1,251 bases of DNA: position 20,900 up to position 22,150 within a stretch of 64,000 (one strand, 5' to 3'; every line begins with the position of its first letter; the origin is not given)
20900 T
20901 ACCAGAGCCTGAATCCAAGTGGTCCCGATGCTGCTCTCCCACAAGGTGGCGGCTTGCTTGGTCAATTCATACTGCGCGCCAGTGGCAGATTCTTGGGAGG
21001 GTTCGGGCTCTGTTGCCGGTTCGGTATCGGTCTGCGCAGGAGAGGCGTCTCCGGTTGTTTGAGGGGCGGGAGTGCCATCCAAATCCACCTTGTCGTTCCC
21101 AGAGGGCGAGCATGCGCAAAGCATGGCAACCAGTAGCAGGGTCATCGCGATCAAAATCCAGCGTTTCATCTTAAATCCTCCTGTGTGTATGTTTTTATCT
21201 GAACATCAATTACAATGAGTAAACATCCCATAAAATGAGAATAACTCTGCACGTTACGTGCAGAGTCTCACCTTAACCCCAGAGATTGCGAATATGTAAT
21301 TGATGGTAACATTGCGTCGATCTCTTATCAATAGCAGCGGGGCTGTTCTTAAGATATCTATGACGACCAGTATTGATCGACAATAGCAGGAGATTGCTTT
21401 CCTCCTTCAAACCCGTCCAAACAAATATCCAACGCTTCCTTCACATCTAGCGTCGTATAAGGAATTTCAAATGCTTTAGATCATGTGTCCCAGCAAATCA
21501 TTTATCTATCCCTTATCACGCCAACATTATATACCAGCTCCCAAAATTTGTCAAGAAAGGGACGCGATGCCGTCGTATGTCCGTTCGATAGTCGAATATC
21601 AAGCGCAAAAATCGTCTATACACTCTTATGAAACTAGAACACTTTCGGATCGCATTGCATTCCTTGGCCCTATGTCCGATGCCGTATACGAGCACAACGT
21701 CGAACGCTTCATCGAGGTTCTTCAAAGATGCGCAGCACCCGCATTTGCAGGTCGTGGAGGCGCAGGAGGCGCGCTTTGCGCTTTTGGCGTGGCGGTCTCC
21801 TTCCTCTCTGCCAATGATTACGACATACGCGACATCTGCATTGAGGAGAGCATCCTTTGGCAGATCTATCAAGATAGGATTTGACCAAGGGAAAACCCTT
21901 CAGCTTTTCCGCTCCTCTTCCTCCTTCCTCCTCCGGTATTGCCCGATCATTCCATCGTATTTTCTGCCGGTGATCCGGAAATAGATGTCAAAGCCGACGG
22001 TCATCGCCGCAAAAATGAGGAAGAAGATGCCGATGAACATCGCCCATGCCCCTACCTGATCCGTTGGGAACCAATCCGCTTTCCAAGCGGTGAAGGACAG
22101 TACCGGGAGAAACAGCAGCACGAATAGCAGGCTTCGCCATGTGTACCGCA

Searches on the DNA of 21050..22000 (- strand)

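Call 5: search_rna_families(source=window, start=21050, end=22000, threshold=evalue, max_evalue=10, show_alignments=3)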
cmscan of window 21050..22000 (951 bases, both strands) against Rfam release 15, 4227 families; matches with E-value up to 10: 4.
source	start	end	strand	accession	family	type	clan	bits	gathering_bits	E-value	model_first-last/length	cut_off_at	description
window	21690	21728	-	RF01343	CRISPR-DR33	Gene; CRISPR;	-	15.3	39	5.7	1-37/37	no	CRISPR RNA direct repeat element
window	21881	21985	-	RF01924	mir-2774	Gene; miRNA;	-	13.3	51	7.9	1-67/67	no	mir-2774 microRNA precursor family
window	21898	21959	-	RF01139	sR2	Gene; snRNA; snoRNA; CD-box;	-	12.7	42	5.1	1-57/57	no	Small nucleolar RNA sR2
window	21317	21398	+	RF02186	ST7-OT3_4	Gene; lncRNA;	-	11.2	80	6.7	1-73/73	no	ST7 overlapping transcript 3 conserved region 4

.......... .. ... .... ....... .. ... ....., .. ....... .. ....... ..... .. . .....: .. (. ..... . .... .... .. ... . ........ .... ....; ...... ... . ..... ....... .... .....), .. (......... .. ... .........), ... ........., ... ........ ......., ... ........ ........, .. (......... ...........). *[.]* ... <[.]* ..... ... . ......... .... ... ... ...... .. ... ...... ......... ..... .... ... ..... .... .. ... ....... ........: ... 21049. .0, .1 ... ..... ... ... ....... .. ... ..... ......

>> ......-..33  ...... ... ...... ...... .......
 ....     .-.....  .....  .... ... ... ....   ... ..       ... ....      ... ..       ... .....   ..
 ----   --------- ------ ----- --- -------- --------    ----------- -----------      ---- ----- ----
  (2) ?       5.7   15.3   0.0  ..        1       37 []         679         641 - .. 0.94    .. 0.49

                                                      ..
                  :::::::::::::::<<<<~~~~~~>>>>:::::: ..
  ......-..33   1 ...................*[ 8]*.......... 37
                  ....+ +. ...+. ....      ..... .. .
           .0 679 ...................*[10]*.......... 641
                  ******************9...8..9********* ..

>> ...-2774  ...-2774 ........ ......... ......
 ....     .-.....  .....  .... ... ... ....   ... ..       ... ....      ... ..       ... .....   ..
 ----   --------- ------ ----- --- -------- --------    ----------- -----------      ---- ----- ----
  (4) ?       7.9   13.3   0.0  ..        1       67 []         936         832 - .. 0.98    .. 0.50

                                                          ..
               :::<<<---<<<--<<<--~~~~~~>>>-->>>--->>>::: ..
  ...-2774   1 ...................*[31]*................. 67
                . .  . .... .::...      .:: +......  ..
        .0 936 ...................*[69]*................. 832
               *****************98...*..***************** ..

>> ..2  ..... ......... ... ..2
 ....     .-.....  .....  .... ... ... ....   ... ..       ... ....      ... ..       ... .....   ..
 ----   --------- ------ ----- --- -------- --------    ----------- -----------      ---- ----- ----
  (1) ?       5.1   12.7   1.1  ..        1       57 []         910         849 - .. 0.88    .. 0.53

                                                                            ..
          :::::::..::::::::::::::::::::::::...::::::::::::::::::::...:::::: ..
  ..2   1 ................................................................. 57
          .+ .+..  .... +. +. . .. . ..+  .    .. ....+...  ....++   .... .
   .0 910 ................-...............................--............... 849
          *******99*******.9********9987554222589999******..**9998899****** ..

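Call 12: search_dna_similar(query=window:21170-21900:-, collection=phages, mode=distant, max_evalue=0.01)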
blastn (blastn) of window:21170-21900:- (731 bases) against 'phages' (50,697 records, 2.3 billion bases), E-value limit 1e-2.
No match.

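Call 68: search_dna_similar(query=window:21170-21900:-, collection=plasmids, mode=distant, max_evalue=0.01)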
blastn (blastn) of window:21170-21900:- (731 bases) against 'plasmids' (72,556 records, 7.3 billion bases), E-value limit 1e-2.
No match.

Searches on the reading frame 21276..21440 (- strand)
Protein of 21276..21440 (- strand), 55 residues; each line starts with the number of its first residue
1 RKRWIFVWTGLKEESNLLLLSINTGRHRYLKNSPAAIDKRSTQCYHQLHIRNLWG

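Call 33: find_related_loci(query=window:21276-21440:-, collection=genome_contigs, flank=5000)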
Query window:21276-21440:- (55 aa) in genome_contigs; peptide patterns used: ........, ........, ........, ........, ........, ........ (x = any residue, [..] = any of these).
163 stretches matched a pattern, but none encodes a relative of the query by tblastn (E <= 1e-3).

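Call 35: search_protein_families(library=phrogs, max_evalue=1, proteins=[window:21276-21440:-])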
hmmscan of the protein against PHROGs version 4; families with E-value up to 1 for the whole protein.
window:21276-21440:- (55 aa): 0 families

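Call 37: find_related_loci(query=window:21276-21440:-, collection=metagenome_contigs, flank=5000)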
Query window:21276-21440:- (55 aa) in metagenome_contigs; peptide patterns used: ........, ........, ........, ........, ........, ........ (x = any residue, [..] = any of these).
310 stretches matched a pattern; 2 encode a relative of the query (tblastn E <= 1e-3); 2 distinct loci.
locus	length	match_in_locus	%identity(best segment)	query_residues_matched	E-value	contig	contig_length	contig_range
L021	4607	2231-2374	41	5-53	3e-6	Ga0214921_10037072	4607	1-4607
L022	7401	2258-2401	39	5-53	4e-6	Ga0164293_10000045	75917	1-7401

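Call 38: find_related_loci(query=window:21276-21440:-, collection=viral_contigs, flank=5000)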
Query window:21276-21440:- (55 aa) in viral_contigs; peptide patterns used: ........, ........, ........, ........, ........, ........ (x = any residue, [..] = any of these).
39 stretches matched a pattern; 12 encode a relative of the query (tblastn E <= 1e-3); 12 distinct loci.
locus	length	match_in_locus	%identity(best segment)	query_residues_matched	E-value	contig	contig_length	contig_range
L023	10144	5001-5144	41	5-53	2e-5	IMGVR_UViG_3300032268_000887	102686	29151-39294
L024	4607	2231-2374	41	5-53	2e-5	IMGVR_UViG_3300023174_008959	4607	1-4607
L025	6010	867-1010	39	5-53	3e-5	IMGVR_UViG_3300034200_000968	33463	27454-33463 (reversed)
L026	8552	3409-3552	39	5-53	3e-5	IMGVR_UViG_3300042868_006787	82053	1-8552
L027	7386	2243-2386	39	5-53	3e-5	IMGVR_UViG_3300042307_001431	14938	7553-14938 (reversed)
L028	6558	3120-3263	39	5-53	3e-5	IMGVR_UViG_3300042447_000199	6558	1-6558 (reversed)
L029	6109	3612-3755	39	5-53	3e-5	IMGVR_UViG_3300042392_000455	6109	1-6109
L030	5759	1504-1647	39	5-53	3e-5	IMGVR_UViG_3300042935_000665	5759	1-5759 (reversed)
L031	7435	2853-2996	39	5-53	3e-5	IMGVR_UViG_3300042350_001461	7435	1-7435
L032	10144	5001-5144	39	5-53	3e-5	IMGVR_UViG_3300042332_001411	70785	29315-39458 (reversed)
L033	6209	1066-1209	39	5-53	3e-5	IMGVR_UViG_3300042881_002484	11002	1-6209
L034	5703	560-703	39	5-53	3e-5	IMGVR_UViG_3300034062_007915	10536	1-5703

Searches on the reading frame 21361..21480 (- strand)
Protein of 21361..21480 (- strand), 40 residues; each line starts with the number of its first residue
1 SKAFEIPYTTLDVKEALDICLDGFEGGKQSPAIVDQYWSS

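Call 25: search_dna_similar(query=window:21361-21480:-, collection=phages, mode=protein, max_evalue=10, max_rows=10)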
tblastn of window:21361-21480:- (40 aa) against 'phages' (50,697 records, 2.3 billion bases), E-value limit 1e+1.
Records with a match: 29; places in all: 29; records where one place covers at least 80% of the query: 2.
Best place of each record, by identity: 60-80% 2; <60% 27.
By first word of the organism name: Pseudomonas 23; Arthrobacter 6.
By host as written in the record: Pseudomonas aeruginosa 21; Arthrobacter globiformis B-2979 6; Pseudomonas aeruginosa F002 1; Pseudomonas aeruginosa PAO1 1.
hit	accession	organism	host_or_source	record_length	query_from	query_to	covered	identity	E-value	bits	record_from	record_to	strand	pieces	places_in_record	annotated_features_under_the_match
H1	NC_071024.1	Arthrobacter phage Phives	Arthrobacter globiformis B-2979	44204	1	35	88%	35.9%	2e+0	29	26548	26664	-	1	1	34: hypothetical protein | 35: thioredoxin domain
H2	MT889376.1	Arthrobacter phage Phives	Arthrobacter globiformis B-2979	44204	1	35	88%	35.9%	2e+0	29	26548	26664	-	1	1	34: hypothetical protein | 35: NrdH-like glutaredoxin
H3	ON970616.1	Arthrobacter phage Janeemi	Arthrobacter globiformis B-2979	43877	18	35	45%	61.1%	3e+0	29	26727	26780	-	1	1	34: hypothetical protein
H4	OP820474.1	Arthrobacter phage Tuck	Arthrobacter globiformis B-2979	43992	18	35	45%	61.1%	4e+0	29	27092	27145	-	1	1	35: hypothetical protein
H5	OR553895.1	Arthrobacter phage Nitro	Arthrobacter globiformis B-2979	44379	18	35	45%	55.6%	7e+0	28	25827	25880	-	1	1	32: hypothetical protein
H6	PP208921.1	Arthrobacter phage Berrie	Arthrobacter globiformis B-2979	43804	18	40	57%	43.5%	1e+1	28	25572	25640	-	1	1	33: hypothetical protein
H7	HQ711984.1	Pseudomonas phage phi297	Pseudomonas aeruginosa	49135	8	37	75%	33.3%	7e+0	28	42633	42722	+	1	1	hypothetical protein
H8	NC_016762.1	Pseudomonas phage phi297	Pseudomonas aeruginosa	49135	8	37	75%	33.3%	7e+0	28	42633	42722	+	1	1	tail protein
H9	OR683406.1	Pseudomonas phage Marin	Pseudomonas aeruginosa F002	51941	8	37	75%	33.3%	7e+0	28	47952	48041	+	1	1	tail fiber protein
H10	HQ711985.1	Pseudomonas phage PMG1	Pseudomonas aeruginosa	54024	8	37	75%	33.3%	8e+0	28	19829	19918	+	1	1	hypothetical protein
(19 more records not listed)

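Call 35: search_protein_families(library=phrogs, max_evalue=1, proteins=[window:21361-21480:-])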
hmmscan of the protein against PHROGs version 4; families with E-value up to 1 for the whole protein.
window:21361-21480:- (40 aa): 0 families

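Call 59: search_protein_representatives(protein=window:21361-21480:-)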
Query: 40 residues. Proteins with E-value up to 0.001 (for the whole library): 0; up to 1e-10: 0; up to 1e-30: 0. The best 0 are listed.
